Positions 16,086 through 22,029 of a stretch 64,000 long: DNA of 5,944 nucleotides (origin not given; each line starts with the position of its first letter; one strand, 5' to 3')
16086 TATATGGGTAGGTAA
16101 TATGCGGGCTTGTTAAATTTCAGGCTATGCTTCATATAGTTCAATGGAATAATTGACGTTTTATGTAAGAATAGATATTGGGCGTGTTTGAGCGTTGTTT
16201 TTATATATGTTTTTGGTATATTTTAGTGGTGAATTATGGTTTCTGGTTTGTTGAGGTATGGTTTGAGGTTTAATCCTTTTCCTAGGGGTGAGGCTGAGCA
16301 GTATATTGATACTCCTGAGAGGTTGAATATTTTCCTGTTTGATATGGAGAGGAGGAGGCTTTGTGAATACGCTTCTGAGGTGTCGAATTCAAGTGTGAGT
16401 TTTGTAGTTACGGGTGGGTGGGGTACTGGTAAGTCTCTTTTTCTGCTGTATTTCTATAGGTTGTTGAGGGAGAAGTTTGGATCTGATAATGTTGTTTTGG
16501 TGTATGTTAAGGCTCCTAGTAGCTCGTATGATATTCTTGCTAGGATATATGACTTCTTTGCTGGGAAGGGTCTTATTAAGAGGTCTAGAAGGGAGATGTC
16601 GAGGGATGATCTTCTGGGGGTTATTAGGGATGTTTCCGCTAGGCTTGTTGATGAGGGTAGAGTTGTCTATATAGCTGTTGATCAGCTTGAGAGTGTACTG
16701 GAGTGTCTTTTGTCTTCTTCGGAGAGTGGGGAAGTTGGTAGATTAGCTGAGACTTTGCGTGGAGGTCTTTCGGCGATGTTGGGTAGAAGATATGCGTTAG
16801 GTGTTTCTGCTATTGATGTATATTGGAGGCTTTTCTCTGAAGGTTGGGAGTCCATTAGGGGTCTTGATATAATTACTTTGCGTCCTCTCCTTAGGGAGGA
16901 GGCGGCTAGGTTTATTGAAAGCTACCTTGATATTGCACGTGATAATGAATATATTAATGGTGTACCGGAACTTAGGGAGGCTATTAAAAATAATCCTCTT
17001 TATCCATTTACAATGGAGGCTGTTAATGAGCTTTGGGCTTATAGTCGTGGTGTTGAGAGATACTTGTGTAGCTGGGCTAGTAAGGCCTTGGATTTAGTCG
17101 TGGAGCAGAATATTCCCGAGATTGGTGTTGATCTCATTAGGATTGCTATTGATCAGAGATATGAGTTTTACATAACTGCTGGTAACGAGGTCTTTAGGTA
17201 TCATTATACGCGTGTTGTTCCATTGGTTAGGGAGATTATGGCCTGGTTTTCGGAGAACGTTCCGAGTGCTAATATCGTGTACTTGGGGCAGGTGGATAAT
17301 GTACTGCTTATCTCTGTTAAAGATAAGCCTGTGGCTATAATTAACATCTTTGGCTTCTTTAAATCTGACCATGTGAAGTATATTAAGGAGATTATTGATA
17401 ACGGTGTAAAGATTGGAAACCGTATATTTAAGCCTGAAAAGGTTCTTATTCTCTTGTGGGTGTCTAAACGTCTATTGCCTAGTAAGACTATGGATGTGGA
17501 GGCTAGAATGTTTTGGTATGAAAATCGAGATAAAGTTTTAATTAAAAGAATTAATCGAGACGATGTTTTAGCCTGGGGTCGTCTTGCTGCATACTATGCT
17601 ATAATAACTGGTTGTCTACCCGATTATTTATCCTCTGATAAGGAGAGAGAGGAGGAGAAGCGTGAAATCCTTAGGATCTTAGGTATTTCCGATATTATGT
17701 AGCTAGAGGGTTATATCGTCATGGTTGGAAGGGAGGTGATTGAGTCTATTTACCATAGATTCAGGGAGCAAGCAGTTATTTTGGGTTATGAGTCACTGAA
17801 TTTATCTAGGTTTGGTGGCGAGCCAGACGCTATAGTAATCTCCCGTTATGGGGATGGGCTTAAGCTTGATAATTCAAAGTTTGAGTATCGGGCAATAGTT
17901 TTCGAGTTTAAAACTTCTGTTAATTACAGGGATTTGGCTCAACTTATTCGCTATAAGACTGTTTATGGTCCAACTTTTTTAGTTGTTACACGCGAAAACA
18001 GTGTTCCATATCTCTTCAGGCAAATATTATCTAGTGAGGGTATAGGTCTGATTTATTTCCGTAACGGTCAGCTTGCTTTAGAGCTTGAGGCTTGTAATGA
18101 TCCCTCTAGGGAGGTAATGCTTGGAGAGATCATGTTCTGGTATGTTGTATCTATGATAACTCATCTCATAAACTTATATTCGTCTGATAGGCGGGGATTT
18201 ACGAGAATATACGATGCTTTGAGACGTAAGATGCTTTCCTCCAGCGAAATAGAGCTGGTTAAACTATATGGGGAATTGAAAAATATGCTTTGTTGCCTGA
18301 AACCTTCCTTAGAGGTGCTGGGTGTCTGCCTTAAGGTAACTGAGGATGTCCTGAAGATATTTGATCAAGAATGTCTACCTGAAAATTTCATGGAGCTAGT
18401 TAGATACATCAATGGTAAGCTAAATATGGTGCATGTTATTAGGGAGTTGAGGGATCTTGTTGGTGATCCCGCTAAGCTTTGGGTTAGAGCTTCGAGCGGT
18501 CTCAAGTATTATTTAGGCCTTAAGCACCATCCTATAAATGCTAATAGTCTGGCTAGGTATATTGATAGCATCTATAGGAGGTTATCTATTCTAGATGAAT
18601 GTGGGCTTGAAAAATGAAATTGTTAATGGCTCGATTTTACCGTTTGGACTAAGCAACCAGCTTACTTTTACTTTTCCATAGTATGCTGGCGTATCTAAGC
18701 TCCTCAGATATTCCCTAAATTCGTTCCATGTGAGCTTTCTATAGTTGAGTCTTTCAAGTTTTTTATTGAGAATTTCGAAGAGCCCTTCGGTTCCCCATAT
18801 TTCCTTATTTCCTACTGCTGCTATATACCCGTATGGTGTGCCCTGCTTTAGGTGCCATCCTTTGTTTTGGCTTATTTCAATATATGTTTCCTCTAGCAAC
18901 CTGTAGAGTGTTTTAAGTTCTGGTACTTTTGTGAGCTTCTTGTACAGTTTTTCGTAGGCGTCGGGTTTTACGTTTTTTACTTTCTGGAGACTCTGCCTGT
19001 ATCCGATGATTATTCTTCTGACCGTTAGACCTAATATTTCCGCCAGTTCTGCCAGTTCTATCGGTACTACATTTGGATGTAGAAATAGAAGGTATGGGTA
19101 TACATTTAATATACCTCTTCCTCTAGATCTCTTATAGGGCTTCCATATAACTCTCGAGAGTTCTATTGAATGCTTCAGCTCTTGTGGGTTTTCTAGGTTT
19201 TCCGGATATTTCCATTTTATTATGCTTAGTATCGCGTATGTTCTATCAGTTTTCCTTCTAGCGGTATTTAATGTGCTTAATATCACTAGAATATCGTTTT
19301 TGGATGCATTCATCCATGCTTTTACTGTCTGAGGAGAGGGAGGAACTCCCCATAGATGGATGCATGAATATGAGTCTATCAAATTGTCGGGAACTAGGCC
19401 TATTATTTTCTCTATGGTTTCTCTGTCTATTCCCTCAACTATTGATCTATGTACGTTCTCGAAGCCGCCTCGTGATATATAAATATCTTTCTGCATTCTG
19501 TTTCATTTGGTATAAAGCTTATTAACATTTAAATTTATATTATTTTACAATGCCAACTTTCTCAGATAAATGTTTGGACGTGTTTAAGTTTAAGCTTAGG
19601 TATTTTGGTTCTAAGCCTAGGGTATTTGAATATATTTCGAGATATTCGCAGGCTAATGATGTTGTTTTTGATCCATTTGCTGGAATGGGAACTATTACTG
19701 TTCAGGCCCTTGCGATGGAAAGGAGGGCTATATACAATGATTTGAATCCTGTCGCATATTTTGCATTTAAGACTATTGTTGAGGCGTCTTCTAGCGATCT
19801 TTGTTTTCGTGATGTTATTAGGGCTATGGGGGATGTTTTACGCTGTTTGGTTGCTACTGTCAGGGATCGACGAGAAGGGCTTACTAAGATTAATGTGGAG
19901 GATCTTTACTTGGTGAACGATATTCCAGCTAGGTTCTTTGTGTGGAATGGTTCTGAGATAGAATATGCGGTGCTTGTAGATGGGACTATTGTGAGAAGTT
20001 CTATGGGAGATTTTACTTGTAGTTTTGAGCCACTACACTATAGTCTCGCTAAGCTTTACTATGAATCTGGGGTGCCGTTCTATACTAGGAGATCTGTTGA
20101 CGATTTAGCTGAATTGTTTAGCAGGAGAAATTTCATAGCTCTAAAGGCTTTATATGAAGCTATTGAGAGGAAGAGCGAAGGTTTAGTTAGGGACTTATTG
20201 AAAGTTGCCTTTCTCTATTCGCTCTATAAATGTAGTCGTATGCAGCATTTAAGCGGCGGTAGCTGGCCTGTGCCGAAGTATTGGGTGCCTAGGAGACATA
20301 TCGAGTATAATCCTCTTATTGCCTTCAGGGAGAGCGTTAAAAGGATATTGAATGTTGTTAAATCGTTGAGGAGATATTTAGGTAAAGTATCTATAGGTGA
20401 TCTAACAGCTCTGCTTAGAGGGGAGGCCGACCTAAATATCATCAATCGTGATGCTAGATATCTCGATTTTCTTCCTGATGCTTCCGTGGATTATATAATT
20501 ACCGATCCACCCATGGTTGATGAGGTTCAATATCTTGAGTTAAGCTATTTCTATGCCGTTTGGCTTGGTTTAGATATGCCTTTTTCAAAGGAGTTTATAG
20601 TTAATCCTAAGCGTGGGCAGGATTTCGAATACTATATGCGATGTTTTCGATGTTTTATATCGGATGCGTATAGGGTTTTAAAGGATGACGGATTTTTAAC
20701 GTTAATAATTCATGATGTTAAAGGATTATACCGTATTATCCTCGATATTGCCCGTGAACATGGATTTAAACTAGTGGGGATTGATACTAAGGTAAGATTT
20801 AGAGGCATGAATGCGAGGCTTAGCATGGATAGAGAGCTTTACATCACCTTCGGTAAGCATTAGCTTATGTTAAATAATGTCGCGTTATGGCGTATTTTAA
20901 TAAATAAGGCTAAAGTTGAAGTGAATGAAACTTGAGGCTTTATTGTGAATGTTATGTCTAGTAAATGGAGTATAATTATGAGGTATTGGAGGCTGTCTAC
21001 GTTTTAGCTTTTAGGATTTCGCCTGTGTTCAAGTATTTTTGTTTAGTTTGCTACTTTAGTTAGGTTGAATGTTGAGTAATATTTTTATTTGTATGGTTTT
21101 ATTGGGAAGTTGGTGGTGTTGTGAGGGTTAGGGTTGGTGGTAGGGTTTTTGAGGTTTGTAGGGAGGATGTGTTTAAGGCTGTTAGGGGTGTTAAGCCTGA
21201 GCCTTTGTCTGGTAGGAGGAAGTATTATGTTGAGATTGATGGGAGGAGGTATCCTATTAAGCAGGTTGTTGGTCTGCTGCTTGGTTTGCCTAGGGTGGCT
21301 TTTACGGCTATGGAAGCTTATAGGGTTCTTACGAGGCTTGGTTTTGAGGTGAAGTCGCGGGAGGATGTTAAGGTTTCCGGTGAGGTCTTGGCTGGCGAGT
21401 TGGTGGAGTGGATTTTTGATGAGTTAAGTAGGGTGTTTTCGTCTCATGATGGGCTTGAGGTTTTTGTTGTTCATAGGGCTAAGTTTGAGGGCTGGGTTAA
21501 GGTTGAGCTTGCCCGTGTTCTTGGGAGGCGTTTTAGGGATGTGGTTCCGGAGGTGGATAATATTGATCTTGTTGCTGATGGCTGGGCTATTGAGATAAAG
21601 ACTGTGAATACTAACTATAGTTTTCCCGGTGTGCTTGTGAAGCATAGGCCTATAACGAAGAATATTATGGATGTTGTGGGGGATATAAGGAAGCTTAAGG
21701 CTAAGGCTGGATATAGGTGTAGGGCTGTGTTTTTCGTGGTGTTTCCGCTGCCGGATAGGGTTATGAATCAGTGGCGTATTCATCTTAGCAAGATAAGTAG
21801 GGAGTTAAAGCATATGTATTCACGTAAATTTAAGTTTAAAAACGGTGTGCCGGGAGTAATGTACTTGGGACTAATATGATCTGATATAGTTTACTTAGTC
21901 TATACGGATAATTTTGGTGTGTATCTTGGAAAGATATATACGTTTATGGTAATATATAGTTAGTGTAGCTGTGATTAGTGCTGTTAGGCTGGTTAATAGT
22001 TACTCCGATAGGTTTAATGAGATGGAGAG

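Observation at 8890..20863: Candidate undescribed archaeal DISARM/Dpd-like multi-gene defence system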

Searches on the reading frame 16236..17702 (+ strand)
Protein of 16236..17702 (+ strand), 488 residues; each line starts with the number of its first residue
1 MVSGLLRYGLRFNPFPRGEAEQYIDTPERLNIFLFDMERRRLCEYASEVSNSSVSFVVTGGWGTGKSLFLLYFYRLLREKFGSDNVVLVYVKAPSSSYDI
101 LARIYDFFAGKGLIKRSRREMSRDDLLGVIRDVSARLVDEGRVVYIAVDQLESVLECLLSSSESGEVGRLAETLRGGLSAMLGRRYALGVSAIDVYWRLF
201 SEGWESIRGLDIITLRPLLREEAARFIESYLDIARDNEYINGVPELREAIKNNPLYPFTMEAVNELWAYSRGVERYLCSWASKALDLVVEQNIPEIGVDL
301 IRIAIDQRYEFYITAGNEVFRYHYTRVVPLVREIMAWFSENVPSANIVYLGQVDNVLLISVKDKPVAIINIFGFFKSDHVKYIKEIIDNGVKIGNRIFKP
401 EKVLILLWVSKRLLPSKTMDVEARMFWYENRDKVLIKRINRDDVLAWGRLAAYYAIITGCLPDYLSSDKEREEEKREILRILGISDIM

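Call 3: search_protein_families(library=pfam, proteins=[window:16236-17702:+], max_evalue=0.01)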
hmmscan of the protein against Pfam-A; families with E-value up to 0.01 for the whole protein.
window:16236-17702:+ (488 aa): 3 families
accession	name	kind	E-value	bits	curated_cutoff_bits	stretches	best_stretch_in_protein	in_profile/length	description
PF13401.12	AAA_22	-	0.00012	22.8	27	1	56-152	8-94/130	AAA domain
PF07693.20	KAP_NTPase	-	0.00035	20.4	20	1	47-102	13-69/293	KAP family P-loop domain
PF13191.12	AAA_16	-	0.006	17.5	32.6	0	38-134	8-124/167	AAA ATPase domain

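Call 4: search_protein_families(library=padloc, proteins=[window:16236-17702:+], max_evalue=0.01)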
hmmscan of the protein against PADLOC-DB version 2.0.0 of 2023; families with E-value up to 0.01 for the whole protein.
window:16236-17702:+ (488 aa): 2 families
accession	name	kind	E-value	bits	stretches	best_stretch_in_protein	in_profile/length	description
PDLC02776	SspC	-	0.0016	14.3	1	46-157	24-135/1039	SspC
PDLC04956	PDC-S20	-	0.0072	13.8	0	56-93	36-71/450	-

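Call 5: search_protein_families(library=ncbifam, proteins=[window:16236-17702:+], max_evalue=0.01)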
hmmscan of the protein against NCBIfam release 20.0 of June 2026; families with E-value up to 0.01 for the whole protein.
window:16236-17702:+ (488 aa): 0 families

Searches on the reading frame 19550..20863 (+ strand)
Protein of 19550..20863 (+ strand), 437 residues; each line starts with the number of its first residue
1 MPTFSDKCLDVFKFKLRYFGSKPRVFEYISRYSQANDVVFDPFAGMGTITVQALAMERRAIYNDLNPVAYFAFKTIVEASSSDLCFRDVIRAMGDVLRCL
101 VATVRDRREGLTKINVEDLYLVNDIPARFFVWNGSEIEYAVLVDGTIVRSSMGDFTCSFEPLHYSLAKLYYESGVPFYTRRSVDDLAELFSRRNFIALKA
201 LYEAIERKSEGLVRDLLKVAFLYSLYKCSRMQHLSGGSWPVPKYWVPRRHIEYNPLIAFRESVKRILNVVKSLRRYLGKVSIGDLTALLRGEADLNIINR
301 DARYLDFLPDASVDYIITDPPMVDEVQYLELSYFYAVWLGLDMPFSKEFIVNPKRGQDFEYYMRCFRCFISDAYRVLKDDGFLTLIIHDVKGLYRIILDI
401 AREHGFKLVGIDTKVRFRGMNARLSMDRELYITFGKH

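Call 3: search_protein_families(library=pfam, proteins=[window:19550-20863:+], max_evalue=0.01)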
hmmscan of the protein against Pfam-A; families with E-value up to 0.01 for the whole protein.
window:19550-20863:+ (437 aa): 3 families
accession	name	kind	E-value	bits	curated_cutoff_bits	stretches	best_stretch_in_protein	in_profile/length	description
PF01555.25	N6_N4_Mtase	-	3.8e-12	47.1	26.7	2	29-66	175-212/221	DNA methylase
PF02086.21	MethyltransfD12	-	0.00012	22.4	22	1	18-81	1-66/253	D12 class N6 adenine-specific DNA methyltransferase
PF01170.24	UPF0020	-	0.00034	20.8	22.3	0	34-76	27-69/197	RMKL-like, methyltransferase domain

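Call 4: search_protein_families(library=padloc, proteins=[window:19550-20863:+], max_evalue=0.01)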
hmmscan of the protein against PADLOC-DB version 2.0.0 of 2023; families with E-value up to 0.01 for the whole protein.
window:19550-20863:+ (437 aa): 54 families (the best 25 are shown)
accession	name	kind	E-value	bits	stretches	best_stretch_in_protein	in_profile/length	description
PDLC03319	MTase_II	-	3.2e-29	100.1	2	186-393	169-374/503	Type II methyltransferase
PDLC03312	MTase_II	-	2.4e-20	69.9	2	179-387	405-606/1344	Type II methyltransferase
PDLC02541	PglX|PglXI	-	1.5e-19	67.6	1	186-391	379-572/919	PglXI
PDLC03325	MTase_II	-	2.1e-18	64.3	2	28-71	84-127/426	Type II methyltransferase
PDLC03346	MTase_II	-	4.9e-15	52.3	1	187-413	494-709/1068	Type II methyltransferase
PDLC03353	MTase_II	-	1.4e-14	52.3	2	295-391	10-85/260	Type II methyltransferase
PDLC03367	MTase_II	-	5.9e-14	49.3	1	188-383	225-418/633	Type II methyltransferase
PDLC03376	MTase_II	-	7.2e-13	46.9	2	27-70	48-91/249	Type II methyltransferase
PDLC03380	MTase_II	-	5e-12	43.7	2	184-423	152-378/393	Type II methyltransferase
PDLC04134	mad2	-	5.8e-10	36.6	2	289-406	335-417/492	mads_2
PDLC03371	MTase_II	-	6.7e-10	36.9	1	29-66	204-241/260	Type II methyltransferase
PDLC03387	MTase_II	-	8.8e-10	36.2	1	29-67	227-265/289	Type II methyltransferase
PDLC03362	MTase_II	-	2.6e-09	34.4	1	182-343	147-292/438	Type II methyltransferase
PDLC03228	MTase_II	-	2.6e-08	32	1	28-78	156-206/227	Type II methyltransferase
PDLC03350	MTase_II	-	3e-08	31.5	1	29-67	247-285/312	Type II methyltransferase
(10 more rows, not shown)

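Call 5: search_protein_families(library=ncbifam, proteins=[window:19550-20863:+], max_evalue=0.01)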
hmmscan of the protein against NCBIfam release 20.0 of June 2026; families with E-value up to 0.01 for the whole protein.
window:19550-20863:+ (437 aa): 4 families
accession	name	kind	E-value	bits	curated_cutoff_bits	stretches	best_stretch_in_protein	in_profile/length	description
NF042963.1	DUF1156_antiphage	equivalog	2.7e-06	25.8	1000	1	310-354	571-616/960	anti-phage-associated DUF1156 domain-containing protein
NF010253.0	PRK13699.1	subfamily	3.5e-06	26.9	244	0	29-62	157-190/226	DNA methyltransferase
NF050803.1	DnaMtaseCcrMCaul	equivalog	3.7e-05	22.8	830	0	33-61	203-231/350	adenine-specific DNA-methyltransferase CcrM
NF008572.0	PRK11524.1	equivalog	0.0012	18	292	0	29-64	208-243/294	adenine-specific DNA-methyltransferase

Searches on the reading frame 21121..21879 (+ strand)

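Call 3: search_protein_families(library=pfam, proteins=[window:21121-21879:+], max_evalue=0.01)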
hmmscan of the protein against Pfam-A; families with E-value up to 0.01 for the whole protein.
window:21121-21879:+ (252 aa): 0 families

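Call 4: search_protein_families(library=padloc, proteins=[window:21121-21879:+], max_evalue=0.01)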
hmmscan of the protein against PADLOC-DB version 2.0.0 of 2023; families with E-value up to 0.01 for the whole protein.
window:21121-21879:+ (252 aa): 0 families

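Call 5: search_protein_families(library=ncbifam, proteins=[window:21121-21879:+], max_evalue=0.01)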
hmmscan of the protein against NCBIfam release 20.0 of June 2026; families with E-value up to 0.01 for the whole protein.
window:21121-21879:+ (252 aa): 1 family
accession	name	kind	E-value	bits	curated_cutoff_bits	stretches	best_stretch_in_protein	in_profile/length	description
NF038312.1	SCO5918_fam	hypoth_equivalog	3.8e-12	46.2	60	1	1-82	1-79/98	SCO5918 family protein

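Call 17: search_protein_families(library=pfam, proteins=[window:21121-21879:+], max_evalue=5)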
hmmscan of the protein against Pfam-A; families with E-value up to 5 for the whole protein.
window:21121-21879:+ (252 aa): 1 family
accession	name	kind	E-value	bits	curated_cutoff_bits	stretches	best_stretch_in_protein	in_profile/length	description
PF24257.1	DUF7458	-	0.14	12.9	27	1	83-119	11-47/53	Family of unknown function (DUF7458)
